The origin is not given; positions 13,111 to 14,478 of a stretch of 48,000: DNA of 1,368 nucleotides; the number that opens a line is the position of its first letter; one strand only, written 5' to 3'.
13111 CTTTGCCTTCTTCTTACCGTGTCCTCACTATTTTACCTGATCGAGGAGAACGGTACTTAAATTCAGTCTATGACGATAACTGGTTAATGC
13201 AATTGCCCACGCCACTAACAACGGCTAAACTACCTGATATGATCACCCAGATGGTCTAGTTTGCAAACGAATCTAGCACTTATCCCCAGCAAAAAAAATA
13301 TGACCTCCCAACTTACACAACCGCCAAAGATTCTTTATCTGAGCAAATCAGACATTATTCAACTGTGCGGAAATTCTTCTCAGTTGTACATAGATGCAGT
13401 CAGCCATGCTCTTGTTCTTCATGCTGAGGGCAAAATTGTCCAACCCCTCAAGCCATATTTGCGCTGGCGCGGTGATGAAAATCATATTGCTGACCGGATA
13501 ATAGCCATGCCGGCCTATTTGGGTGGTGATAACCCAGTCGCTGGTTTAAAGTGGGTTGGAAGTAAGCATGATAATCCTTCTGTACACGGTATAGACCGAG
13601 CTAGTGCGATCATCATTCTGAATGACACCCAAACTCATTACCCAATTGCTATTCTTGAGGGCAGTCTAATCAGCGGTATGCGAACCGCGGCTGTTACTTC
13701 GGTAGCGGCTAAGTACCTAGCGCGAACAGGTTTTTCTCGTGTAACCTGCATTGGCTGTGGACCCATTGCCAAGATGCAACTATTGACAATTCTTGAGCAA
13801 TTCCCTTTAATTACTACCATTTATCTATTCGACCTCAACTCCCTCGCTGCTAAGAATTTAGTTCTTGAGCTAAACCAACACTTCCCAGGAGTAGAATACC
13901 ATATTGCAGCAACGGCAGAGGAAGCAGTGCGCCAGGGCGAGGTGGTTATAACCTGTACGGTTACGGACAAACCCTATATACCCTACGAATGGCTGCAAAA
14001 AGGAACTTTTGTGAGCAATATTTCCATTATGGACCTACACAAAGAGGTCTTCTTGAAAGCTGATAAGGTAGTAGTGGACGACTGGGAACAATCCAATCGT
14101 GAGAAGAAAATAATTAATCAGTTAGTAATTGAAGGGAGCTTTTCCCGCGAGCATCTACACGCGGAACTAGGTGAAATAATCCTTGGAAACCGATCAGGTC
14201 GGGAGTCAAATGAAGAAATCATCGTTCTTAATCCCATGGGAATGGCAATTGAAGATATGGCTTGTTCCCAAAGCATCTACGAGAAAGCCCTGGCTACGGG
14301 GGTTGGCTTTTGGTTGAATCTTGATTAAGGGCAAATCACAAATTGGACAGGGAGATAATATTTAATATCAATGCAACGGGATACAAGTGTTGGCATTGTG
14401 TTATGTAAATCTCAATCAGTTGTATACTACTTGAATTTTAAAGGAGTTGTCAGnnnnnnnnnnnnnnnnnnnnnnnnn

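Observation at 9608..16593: Orphan L-2,3-diaminopropionate islet: ATP-grasp-like protein + SbnA + SbnB + diiron HDO + EamA exporter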

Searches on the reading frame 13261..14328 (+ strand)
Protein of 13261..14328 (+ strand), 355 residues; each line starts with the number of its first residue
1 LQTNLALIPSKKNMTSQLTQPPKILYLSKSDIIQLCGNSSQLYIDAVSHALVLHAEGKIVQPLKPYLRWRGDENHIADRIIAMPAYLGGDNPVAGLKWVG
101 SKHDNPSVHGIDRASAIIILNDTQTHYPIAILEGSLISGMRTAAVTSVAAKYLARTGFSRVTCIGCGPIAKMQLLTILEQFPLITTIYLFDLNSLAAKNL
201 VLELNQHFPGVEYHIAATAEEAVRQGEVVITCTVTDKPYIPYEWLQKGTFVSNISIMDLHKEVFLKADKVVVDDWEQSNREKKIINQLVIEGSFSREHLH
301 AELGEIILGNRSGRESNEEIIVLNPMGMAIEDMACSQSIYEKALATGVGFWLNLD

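Call 3: search_protein_families(library=pfam, proteins=[window:13261-14328:+], max_evalue=0.01)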
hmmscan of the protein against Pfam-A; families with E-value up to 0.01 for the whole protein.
window:13261-14328:+ (355 aa): 1 family
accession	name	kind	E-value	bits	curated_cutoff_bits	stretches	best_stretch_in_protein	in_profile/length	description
PF02423.21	OCD_Mu_crystall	-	3.2e-61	207.5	24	1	40-345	17-312/314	Ornithine cyclodeaminase/mu-crystallin family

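Call 7: search_protein_families(library=ncbifam, proteins=[window:13261-14328:+], max_evalue=0.01)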
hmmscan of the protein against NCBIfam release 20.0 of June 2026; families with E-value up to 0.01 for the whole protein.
window:13261-14328:+ (355 aa): 14 families
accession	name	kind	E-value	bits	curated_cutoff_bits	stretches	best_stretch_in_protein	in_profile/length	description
TIGR03944.1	dehyd_SbnB_fam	equivalog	7.8e-120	399.8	326.9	1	25-352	2-324/327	2,3-diaminopropionate biosynthesis protein SbnB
TIGR02371.1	ala_DH_arch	equivalog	4.5e-57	193.6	409.15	1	24-352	2-322/325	alanine dehydrogenase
NF004848.0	PRK06199.1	subfamily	1.6e-50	172.3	362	1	78-354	76-372/379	tyramine oxidase subunit B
NF006379.0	PRK08618.1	equivalog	3.1e-48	164.8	417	1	25-350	2-322/326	ornithine cyclodeaminase family protein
NF004793.0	PRK06141.1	equivalog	2.4e-34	118.7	322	1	76-343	46-311/314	bifunctional Delta(1)-pyrroline-2-carboxylate/Delta(1)-piperideine-2-carboxylate reductase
NF006141.0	PRK08291.1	equivalog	7.6e-32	110.6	408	1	44-350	23-326/330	cyclodeaminase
TIGR02992.1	ectoine_eutC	equivalog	1.8e-30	106.2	471.65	1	44-350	20-323/326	ectoine utilization protein EutC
NF005762.1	PRK07589.1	equivalog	2.8e-29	102.2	350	1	90-352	61-318/334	ornithine cyclodeaminase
NF045643.1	ImmsucRedBhcD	equivalog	1e-20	74.3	500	1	93-349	63-316/321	iminosuccinate reductase BhcD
NF005296.0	PRK06823.1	equivalog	1.9e-19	69.8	438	1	84-342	55-312/315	ornithine cyclodeaminase family protein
NF005011.0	PRK06407.1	subfamily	1e-14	54.5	337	1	114-338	75-294/302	ornithine cyclodeaminase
NF005603.0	PRK07340.1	equivalog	1.1e-12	47.9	266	1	44-282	22-250/307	delta(1)-pyrroline-2-carboxylate reductase family protein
NF045512.1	PyrPipCarbRedLhpI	equivalog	3.2e-09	36.4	400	1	44-239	18-199/298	bifunctional Delta(1)-pyrroline-2-carboxylate/Delta(1)-piperideine-2-carboxylate reductase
NF009201.0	PRK12549.1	subfamily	0.003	16.8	235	1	184-268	153-242/286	shikimate dehydrogenase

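Call 37: search_solved_structures(query=window:13261-14328:+, max_evalue=1e-10, show_alignments=1)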
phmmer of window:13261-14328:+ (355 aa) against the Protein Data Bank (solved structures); distinct sequences matched with E-value up to 1e-10: 10.
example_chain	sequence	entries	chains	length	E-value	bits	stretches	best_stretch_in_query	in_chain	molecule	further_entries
4m54_A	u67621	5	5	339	6.5e-128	429.9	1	23-354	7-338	Putative ornithine cyclodeaminase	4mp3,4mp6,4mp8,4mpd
1omo_A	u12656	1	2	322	2e-46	162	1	43-350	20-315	alanine dehydrogenase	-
1vll_A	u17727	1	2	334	2e-46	162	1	43-350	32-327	alanine dehydrogenase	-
7cxs_B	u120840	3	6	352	2.7e-45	158.3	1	16-354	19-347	CmnK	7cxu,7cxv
6t3e_A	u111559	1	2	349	1.3e-41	146.2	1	24-350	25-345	DELTA1-pyrroline-2-carboxylate reductase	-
7rbp_A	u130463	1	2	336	5.3e-16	62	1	79-342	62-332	Ornithine cyclodeaminase/mu-crystallin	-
1u7h_A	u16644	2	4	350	7.5e-16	61.5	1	96-353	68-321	ornithine cyclodeaminase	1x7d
2i99_A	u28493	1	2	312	2.8e-15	59.6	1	39-342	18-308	Mu-crystallin homolog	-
4bv8_A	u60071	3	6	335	6.3e-15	58.4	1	39-342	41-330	THIOMORPHOLINE-CARBOXYLATE DEHYDROGENASE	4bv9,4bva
3hdj_A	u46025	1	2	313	7.4e-12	48.3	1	117-344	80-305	Probable ornithine cyclodeaminase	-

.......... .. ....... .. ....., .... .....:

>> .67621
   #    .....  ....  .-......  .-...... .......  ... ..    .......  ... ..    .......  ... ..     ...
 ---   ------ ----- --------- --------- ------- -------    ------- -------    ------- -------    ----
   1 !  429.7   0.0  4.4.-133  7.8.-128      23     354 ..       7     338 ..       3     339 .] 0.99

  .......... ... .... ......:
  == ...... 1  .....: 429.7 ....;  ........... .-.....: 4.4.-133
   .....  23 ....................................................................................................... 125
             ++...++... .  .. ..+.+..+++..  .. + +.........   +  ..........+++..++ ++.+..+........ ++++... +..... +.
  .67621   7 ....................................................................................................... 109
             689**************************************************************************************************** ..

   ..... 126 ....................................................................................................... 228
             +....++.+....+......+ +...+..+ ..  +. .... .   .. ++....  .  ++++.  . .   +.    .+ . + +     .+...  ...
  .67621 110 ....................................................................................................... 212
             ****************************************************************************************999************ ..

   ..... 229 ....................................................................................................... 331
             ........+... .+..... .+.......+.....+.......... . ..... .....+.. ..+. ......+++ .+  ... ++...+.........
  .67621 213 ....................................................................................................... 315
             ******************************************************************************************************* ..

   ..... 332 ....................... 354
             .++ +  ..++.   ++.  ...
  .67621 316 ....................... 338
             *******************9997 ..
